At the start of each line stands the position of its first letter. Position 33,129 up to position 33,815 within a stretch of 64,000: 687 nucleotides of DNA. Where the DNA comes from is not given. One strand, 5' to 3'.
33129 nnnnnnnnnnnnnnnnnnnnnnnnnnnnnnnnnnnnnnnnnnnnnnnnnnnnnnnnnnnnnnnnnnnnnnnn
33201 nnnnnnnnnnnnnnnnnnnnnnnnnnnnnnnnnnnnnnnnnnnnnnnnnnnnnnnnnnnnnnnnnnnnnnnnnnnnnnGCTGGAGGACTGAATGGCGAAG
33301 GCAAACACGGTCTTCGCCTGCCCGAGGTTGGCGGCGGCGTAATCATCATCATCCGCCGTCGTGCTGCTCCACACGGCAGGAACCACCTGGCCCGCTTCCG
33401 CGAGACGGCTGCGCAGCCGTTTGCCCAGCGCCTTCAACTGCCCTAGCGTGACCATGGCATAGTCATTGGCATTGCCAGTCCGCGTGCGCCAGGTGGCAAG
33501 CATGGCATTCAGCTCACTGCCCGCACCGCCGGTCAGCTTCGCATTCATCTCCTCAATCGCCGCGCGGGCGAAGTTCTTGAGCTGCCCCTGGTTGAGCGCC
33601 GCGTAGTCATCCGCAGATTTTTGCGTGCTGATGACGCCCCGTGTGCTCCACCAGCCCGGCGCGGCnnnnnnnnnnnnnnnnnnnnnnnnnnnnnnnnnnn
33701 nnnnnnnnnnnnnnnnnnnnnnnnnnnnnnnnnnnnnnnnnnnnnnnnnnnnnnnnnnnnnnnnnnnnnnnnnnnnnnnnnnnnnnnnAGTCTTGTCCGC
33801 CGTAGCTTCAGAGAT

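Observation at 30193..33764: Polymorphic effector-immunity-like pair: triple DYAxx(N/T)xGQ(L/A)K N-domain, low-GC C-terminus and coupled low-GC partner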

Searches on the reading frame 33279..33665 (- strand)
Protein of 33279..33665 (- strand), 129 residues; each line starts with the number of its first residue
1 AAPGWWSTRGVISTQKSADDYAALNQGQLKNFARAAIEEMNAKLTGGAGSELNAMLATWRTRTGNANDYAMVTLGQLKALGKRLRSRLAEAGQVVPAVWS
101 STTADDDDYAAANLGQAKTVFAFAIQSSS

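Call 26: find_related_loci(query=A1, collection=genome_contigs, flank=6000)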
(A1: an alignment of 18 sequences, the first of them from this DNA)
Query A1 (129 aa) in genome_contigs; peptide patterns used: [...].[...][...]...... (x = any residue, [..] = any of these).
232 stretches matched a pattern; 150 encode a relative of the query (tblastn E <= 1e-3); the best 80 are kept; 80 distinct loci.
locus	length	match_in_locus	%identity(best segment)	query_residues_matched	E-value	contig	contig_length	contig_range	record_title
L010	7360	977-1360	58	1-129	6e-45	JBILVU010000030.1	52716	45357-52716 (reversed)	MAG: Prosthecobacter sp. isolate ME2018-08-20_3300044629_group8_bin50 Rohwer_bin2788_scaffold_177_c1, whole genome shotg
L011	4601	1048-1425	58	1-125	7e-43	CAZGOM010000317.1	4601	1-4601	MAG TPA_asm: uncultured Phycisphaeraceae bacterium isolate SRP193066_co1_210 genome assembly, contig: NODE_17229_length_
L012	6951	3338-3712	62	2-126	5e-43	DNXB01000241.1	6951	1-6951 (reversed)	MAG TPA_asm: Verrucomicrobiales bacterium isolate UBA11399 contig_245422, whole genome shotgun sequence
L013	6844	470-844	54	1-125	8e-43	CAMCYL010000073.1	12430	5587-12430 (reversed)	MAG: Akkermansia muciniphila isolate MoH-23oct19-121 genome assembly, contig: MoH-23oct19-C7317, whole genome shotgun se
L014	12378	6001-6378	52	1-125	4e-41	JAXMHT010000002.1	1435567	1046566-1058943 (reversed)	MAG: Verrucomicrobiaceae bacterium isolate STL-VER11 C2.63.fa-2, whole genome shotgun sequence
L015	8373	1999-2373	54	1-125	4e-39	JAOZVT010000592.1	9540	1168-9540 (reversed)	MAG: Prosthecobacter sp. isolate bin D_3_3 D_3_3_2522_length_9540_cov_5, whole genome shotgun sequence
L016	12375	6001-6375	55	1-125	3e-39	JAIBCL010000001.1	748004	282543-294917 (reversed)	MAG: Verrucomicrobiaceae bacterium isolate SSF29 NODE_24_length_748004_cov_40.998105, whole genome shotgun sequence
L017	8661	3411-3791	51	1-125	3e-38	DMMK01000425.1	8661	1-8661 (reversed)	MAG TPA_asm: Verrucomicrobiales bacterium isolate UBA9449 contig_2199, whole genome shotgun sequence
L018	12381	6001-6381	51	1-125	7e-38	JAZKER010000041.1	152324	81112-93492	MAG: Verrucomicrobiota bacterium isolate DC_HB_02_SPN181219-bin043_1 DCHB02SPN_B043_1_000000000041, whole genome shotgun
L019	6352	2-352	61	8-125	4e-41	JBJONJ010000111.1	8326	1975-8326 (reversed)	MAG: Verrucomicrobiota bacterium isolate umpqua_2019_sw_WHONDRS-S19S_0079_B_bin.102 scaffold_1713349, whole genome shotg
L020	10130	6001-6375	52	1-125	1e-37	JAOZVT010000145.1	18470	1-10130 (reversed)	MAG: Prosthecobacter sp. isolate bin D_3_3 D_3_3_1300_length_18560_cov_5, whole genome shotgun sequence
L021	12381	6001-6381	54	1-127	5e-37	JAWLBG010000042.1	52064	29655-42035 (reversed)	MAG: Prosthecobacter sp. isolate ABC2.61 ABC2.61.fa-42, whole genome shotgun sequence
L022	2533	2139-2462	56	1-109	6e-37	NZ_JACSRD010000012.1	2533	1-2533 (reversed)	MAG: Prosthecobacter sp. isolate VE4 contig-70_55121, whole genome shotgun sequence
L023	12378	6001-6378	49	3-128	1e-35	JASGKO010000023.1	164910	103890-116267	MAG: Chthoniobacteraceae bacterium isolate 5N596 JMF-2111-06-0005.ont.bin.596_22, whole genome shotgun sequence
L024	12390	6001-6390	48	1-128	3e-35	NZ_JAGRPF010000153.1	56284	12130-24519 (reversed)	MAG: Prosthecobacter sp. isolate HKST-UBA37 k127_2306251, whole genome shotgun sequence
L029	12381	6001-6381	46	3-123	5e-33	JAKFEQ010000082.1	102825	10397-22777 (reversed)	MAG: Opitutaceae bacterium isolate LC077 contig-124_167, whole genome shotgun sequence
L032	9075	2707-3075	50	3-125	5e-33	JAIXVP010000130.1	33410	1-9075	MAG: Opitutaceae bacterium isolate D1_MAG_00068 pond_D1_MAG_00068_000000000236, whole genome shotgun sequence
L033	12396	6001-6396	48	1-129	9e-33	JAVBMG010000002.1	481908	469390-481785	MAG: Opitutales bacterium isolate EPI_MAG_00044 c_000007849578, whole genome shotgun sequence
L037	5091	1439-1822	52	1-125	2e-30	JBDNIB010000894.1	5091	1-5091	MAG: Prosthecobacter sp. isolate concoct.51.WLB k141_1596256, whole genome shotgun sequence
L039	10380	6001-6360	43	3-126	1e-29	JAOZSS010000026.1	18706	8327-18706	MAG: Kiritimatiellia bacterium isolate GMC6.metabat2.87 GMC6_2381_length_18706_cov_7.025521, whole genome shotgun sequen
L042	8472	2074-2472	44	1-123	2e-29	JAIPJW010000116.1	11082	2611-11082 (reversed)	MAG: Cephaloticoccus sp. isolate Tobar12.5m-G44 Tobar12-5m-C3773, whole genome shotgun sequence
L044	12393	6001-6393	43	2-123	6e-29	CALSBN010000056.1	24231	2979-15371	MAG: Opitutus sp. GAS368 isolate JJ-MIS3-109-4-m2-bin120 genome assembly, contig: JJ-MIS3-109-C292, whole genome shotgun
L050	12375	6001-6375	42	3-126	2e-28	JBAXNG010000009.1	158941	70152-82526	MAG: Verrucomicrobiota bacterium isolate ELA473 MAG473_9, whole genome shotgun sequence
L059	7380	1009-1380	44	3-125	1e-26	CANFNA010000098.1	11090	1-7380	MAG: Chthoniobacteraceae bacterium isolate Jr-14may18-9 genome assembly, contig: Jr-14may18-C9356, whole genome shotgun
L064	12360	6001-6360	42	3-125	4e-26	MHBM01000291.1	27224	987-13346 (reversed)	MAG: Lentisphaerae bacterium RIFOXYA12_FULL_48_11 rifixya3_full_scaffold_772, whole genome shotgun sequence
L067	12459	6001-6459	35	3-123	2e-25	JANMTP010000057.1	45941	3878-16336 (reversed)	MAG: Chthoniobacter sp. isolate SOY_29_metabat_151 SOY_29_k141_360417, whole genome shotgun sequence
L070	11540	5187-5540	39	2-125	3e-25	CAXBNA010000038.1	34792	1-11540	MAG TPA_asm: uncultured Verrucomicrobiales bacterium isolate ERR2762111_binner123_Refined_32 genome assembly, contig: ER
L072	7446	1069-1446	47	2-125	4e-25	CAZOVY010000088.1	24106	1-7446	MAG TPA_asm: uncultured Brevifollis sp. isolate binchicken_co186_323 genome assembly, contig: NODE_2376_length_24106_cov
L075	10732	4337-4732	41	1-125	1e-24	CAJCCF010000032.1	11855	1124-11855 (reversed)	MAG: uncultured Verrucomicrobia bacterium isolate Loc090116-7m_bin-1039 genome assembly, contig: bin-1039:032/774, whole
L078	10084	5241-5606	40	3-123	2e-24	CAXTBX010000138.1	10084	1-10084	MAG TPA_asm: uncultured Chthoniobacterales bacterium isolate private_GTX0163_metawrap_bin.1 genome assembly, contig: pri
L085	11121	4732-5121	42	3-129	2e-23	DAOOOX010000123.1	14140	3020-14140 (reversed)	MAG TPA_asm: Verrucomicrobiia bacterium isolate AMR_MDS_2612 NODE_5268_length_14140_cov_19.204047, whole genome shotgun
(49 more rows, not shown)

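Call 27: search_solved_structures(query=A1, max_evalue=10)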
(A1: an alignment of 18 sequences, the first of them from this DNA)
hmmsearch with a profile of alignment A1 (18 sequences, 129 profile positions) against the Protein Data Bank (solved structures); distinct sequences matched with E-value up to 10: 2.
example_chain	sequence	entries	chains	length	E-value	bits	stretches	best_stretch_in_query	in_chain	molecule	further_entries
2yo0_A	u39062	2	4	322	0.73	13.4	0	8-37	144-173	GENERAL CONTROL PROTEIN GCN4, PUTATIVE INNER MEMBRANE PROTEIN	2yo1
7oze_AAA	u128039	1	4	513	1.4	12.5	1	3-76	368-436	Putative secreted sulfatase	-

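Call 31: predict_structure(alignment_id=A1)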
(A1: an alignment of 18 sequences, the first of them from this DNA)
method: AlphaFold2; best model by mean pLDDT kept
length: 129 residues; sequences in the alignment: 18
mean_pLDDT: 87.6   pTM: 0.83
mean pLDDT of the five models: 87.6, 86.5, 83.2, 82.9, 77.9
residues with pLDDT >= 90: 76; 70-90: 45; 50-70: 8; < 50: 0
segments of 3 or more residues with pLDDT < 50: none
pLDDT, mean of each block of 10 residues (from residue 1): 81 80 94 96 94 95 83 95 93 82 73 93 80
secondary structure, 60 per line:
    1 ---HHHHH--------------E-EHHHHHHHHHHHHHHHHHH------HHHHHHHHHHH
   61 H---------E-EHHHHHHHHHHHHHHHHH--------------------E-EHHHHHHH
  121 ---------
elements in order: H4-8 H26-43 H50-61 H74-90 H114-120

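Call 32: search_protein_representatives(alignment_id=A1)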
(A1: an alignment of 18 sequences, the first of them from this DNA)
Query: 18 sequences, 129 profile positions. Proteins with E-value up to 0.001 (for the whole library): 2699; up to 1e-10: 2333; up to 1e-30: 914. The best 150 are listed.
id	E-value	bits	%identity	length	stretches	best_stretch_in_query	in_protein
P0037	4.8e-49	182.1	-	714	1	1-126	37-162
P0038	2.1e-48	180.0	-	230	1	2-125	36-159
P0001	2.4e-48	179.9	-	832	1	1-128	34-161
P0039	1.0e-47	177.8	-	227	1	2-128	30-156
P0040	3.3e-47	176.2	-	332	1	2-127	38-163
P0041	3.6e-47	176.1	-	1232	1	2-127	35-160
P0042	6.7e-47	175.2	-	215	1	2-127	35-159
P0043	7.4e-47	175.0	-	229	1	2-125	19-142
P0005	1.4e-46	174.1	-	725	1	2-127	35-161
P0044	1.4e-46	174.1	-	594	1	2-127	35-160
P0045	2.7e-46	173.3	-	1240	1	1-127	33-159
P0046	5.4e-46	172.3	-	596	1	2-126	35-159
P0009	5.5e-46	172.2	-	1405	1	1-127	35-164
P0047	5.5e-46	172.2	-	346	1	2-124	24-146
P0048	5.6e-46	172.2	-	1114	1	2-127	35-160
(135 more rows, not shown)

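Call 36: fold_search(model_id=the predicted structure, library=pdb)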
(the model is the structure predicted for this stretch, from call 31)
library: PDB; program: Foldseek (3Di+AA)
matches with E <= 10: 96; with E <= 0.001: 0
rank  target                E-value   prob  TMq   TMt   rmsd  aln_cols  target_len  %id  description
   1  3pyw                  3.4e-02  0.99  0.50  0.38  10.1       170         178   10  The structure of the SLH domain from B. anthracis surface array protein at 1.8A (released 2011-04-27)
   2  6bt4                  1.8e-01  0.93  0.52  0.42   9.7       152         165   11  Crystal structure of the SLH domain of Sap from Bacillus anthracis in complex with a pyruvylated SCWP unit (released 2018-03-21)
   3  6cwl_B                1.1e+00  0.33  0.44  0.40  10.4       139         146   12  Crystal structure of SpaA-SLH in complex with beta-D-GlcNAc-(1->3)-4,6-Pyr-beta-D-ManNAcOMe (released 2018-08-15)
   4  6cwn                  1.2e+00  0.23  0.41  0.35  10.3       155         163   11  Crystal structure of SpaA-SLH/G109A in complex with 4,6-Pyr-beta-D-ManNAcOMe (released 2018-08-15)
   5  8dq2_A                1.6e+00  0.08  0.24  0.27  11.7       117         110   15  X-ray crystal structure of Hansschlegelia quercus lanmodulin (LanM) with lanthanum (III) bound at pH 7 (released 2023-06-07)
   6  5t82_MODEL_1_A        1.9e+00  0.07  0.22  0.28  13.7        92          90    9  HIV-1 reverse transcriptase thumb subdomain (released 2017-01-18)
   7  6o4o                  1.9e+00  0.03  0.18  0.14  15.7       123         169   13  The structure of human interleukin 11 (released 2020-05-06)
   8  6pif_J                2.0e+00  0.05  0.20  0.10  13.9       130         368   11  V. cholerae TniQ-Cascade complex, open conformation (released 2019-10-02)
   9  7u5e_I                2.4e+00  0.03  0.20  0.09  14.3       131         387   14  I-F3b Cascade-TniQ partial R-loop complex (released 2023-06-14)
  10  9h2a_D                2.8e+00  0.06  0.22  0.16  12.2       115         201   16  AcMNPV complete basal cap (released 2025-06-04)
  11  3mfd_B                2.8e+00  0.04  0.20  0.12  11.1       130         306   11  The Structure of the Beta-lactamase superfamily domain of D-alanyl-D-alanine carboxypeptidase from Bacillus subtilis (released 2010-05-19)
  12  3pef_D                3.4e+00  0.05  0.18  0.10  10.4        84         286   13  Crystal structure of gamma-hydroxybutyrate dehydrogenase from Geobacter metallireducens in complex with NADP+ (released 2011-12-07)
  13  6pif_I                3.6e+00  0.03  0.21  0.10  12.0       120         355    8  V. cholerae TniQ-Cascade complex, open conformation (released 2019-10-02)
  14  6qvm_A                3.8e+00  0.10  0.40  0.10   7.8       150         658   13  Undecaheme cytochrome from S-layer of Carboxydothermus ferrireducens (released 2020-03-25)
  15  5vgt_B                3.8e+00  0.08  0.25  0.28   8.5        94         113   12  X-ray structure of bacteriophage Sf6 tail adaptor protein gp7 (released 2017-12-27)
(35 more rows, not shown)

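Call 48: search_protein_families(library=pfam, proteins=[L014:5917-11715:+, L017:3309-7955:+, L024:5926-10686:+, L072:994-5466:+, L050:5917-10581:+, L037:1328-3703:+, L032:2599-5319:+], max_evalue=0.01)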
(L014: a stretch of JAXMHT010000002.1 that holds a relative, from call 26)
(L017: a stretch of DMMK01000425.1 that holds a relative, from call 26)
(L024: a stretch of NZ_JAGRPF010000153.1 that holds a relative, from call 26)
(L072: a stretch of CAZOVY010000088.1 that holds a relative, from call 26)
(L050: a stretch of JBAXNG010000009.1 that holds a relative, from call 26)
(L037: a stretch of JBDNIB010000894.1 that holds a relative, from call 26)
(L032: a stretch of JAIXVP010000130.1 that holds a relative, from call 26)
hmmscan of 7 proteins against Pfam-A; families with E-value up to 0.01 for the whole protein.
L014:5917-11715:+ (1933 aa): 2 families
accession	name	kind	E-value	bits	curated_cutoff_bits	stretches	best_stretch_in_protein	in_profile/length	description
PF07591.16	PT-HINT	-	4.1e-15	56.7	27.7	1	1585-1733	1-137/137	Pretoxin HINT domain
PF13403.11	Hint_2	-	3.2e-05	24.8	28.4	1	1579-1640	2-63/147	Hint domain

L017:3309-7955:+ (1549 aa): 5 families
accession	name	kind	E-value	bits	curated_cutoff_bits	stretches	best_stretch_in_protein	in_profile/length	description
PF15652.11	Tox-SHH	-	2e-08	35.3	22.7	1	1447-1537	2-92/96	HNH/Endo VII superfamily toxin with a SHH signature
PF07591.16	PT-HINT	-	2.3e-07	31.6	27.7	1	1304-1434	8-136/137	Pretoxin HINT domain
PF08517.17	AXH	-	2.5e-05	25.2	33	1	1293-1376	3-87/116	Ataxin-1 and HBP1 module (AXH)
PF05203.21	Hom_end_hint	-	0.0024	18.3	32.1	1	1290-1319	1-30/228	Hom_end-associated Hint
PF14623.11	Vint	-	0.0066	16.7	27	0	1289-1383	1-78/166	Hint-domain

L024:5926-10686:+ (1587 aa): 2 families
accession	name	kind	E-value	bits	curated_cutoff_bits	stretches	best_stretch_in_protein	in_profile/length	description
PF07591.16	PT-HINT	-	2e-13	51.2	27.7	2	1334-1396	74-137/137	Pretoxin HINT domain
PF13403.11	Hint_2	-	5.9e-05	23.9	28.4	1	1227-1264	2-39/147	Hint domain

L072:994-5466:+ (1491 aa): 0 families

L050:5917-10581:+ (1555 aa): 3 families
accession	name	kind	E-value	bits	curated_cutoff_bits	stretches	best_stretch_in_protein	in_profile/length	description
PF13205.12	Big_5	-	3.5e-17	63.5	23.6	1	623-725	3-104/105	Bacterial Ig-like domain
PF02369.22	Big_1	-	1.3e-09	38.5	34.9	1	244-305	21-74/93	Bacterial Ig-like domain (group 1)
PF09134.16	Invasin_D3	-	0.00043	21.2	33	0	245-316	25-86/98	Invasin, domain 3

L037:1328-3703:+ (792 aa): 1 family
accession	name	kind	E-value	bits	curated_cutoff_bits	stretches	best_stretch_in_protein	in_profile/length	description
PF18884.5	TSP3_bac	-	0.0042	17.3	25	1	216-234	1-19/22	Bacterial TSP3 repeat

L032:2599-5319:+ (907 aa): 2 families
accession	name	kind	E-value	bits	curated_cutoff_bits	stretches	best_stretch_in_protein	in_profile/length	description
PF22352.2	K319L-like_PKD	-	0.0003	21.2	27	1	574-645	6-73/84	K319L-like, PKD domain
PF17957.7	Big_7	-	0.004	18.2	24.1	0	574-599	13-38/70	Bacterial Ig domain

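Call 49: search_protein_families(library=pfam, proteins=[L014:11718-12374:+, L017:7850-8503:+, L024:10699-11550:+, L072:5466-6344:+, L011:3777-4505:+, L018:8850-9725:+, L032:5319-6014:+, L037:3715-4674:+, L050:10588-11649:+, L059:5689-6723:+], max_evalue=0.1)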
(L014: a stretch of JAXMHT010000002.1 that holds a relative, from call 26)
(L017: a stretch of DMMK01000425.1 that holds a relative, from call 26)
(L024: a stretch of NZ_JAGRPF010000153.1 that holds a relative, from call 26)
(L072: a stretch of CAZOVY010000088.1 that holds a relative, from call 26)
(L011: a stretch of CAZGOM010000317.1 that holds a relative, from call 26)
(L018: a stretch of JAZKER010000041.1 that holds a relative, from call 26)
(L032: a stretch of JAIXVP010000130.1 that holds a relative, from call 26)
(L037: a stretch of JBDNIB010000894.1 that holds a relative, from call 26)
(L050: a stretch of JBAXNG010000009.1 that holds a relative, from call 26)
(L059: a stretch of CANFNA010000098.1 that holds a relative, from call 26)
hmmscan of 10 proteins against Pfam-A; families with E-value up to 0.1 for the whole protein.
L014:11718-12374:+ (219 aa): 1 family
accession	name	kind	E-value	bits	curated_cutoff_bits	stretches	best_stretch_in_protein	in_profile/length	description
PF07791.16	Imm11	-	0.014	15.2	22.1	1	143-178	64-99/194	Immunity protein family (Imm11)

L017:7850-8503:+ (218 aa): 2 families
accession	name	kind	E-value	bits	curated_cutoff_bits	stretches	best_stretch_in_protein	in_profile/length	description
PF09346.15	SMI1_KNR4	-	7.7e-07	30.2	25.4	1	68-179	17-125/125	SMI1 / KNR4 family (SUKH-1)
PF14568.11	SUKH_6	-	0.036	15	27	1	67-177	13-119/119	SMI1-KNR4 cell-wall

L024:10699-11550:+ (284 aa): 1 family
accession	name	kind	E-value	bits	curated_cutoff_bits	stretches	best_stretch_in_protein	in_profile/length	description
PF07791.16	Imm11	-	0.045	13.5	22.1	0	146-170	168-192/194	Immunity protein family (Imm11)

L072:5466-6344:+ (293 aa): 0 families

L011:3777-4505:+ (243 aa): 1 family
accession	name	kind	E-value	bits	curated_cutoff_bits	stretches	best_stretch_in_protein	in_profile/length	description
PF20712.2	CyanoTRADDas_TM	-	0.078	13.5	24.3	0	6-46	5-45/68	Cyanobacterial TRADD-N associated 2-Transmembrane domain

L018:8850-9725:+ (292 aa): 1 family
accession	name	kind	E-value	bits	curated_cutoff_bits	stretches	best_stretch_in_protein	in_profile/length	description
PF12293.13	T4BSS_DotH_IcmK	-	0.037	13.6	25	1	24-80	15-68/238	Putative outer membrane core complex of type IVb secretion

L032:5319-6014:+ (232 aa): 1 family
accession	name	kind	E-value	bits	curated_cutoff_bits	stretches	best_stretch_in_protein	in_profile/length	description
PF07589.16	PEP-CTERM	-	0.0018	18.7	20.7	1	200-223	2-24/24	PEP-CTERM motif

L037:3715-4674:+ (320 aa): 0 families

L050:10588-11649:+ (354 aa): 2 families
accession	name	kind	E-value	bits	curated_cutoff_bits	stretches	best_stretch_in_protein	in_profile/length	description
PF13517.12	FG-GAP_3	-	0.02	15.9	26.9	0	57-100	1-34/61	FG-GAP-like repeat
PF06724.16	DUF1206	-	0.045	14.2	26.2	0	307-341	32-65/70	Domain of Unknown Function (DUF1206)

L059:5689-6723:+ (345 aa): 1 family
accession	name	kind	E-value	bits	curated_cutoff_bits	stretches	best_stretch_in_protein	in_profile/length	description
PF13517.12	FG-GAP_3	-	0.092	13.8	26.9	0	74-109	1-29/61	FG-GAP-like repeat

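Call 60: search_solved_structures(query=A1, max_evalue=10, show_alignments=2)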
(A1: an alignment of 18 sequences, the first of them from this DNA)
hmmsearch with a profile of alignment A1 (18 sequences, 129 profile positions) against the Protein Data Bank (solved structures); distinct sequences matched with E-value up to 10: 2.
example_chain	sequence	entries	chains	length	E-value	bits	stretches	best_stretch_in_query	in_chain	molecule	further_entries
2yo0_A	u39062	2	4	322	0.73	13.4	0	8-37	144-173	GENERAL CONTROL PROTEIN GCN4, PUTATIVE INNER MEMBRANE PROTEIN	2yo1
7oze_AAA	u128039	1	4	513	1.4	12.5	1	3-76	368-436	Putative secreted sulfatase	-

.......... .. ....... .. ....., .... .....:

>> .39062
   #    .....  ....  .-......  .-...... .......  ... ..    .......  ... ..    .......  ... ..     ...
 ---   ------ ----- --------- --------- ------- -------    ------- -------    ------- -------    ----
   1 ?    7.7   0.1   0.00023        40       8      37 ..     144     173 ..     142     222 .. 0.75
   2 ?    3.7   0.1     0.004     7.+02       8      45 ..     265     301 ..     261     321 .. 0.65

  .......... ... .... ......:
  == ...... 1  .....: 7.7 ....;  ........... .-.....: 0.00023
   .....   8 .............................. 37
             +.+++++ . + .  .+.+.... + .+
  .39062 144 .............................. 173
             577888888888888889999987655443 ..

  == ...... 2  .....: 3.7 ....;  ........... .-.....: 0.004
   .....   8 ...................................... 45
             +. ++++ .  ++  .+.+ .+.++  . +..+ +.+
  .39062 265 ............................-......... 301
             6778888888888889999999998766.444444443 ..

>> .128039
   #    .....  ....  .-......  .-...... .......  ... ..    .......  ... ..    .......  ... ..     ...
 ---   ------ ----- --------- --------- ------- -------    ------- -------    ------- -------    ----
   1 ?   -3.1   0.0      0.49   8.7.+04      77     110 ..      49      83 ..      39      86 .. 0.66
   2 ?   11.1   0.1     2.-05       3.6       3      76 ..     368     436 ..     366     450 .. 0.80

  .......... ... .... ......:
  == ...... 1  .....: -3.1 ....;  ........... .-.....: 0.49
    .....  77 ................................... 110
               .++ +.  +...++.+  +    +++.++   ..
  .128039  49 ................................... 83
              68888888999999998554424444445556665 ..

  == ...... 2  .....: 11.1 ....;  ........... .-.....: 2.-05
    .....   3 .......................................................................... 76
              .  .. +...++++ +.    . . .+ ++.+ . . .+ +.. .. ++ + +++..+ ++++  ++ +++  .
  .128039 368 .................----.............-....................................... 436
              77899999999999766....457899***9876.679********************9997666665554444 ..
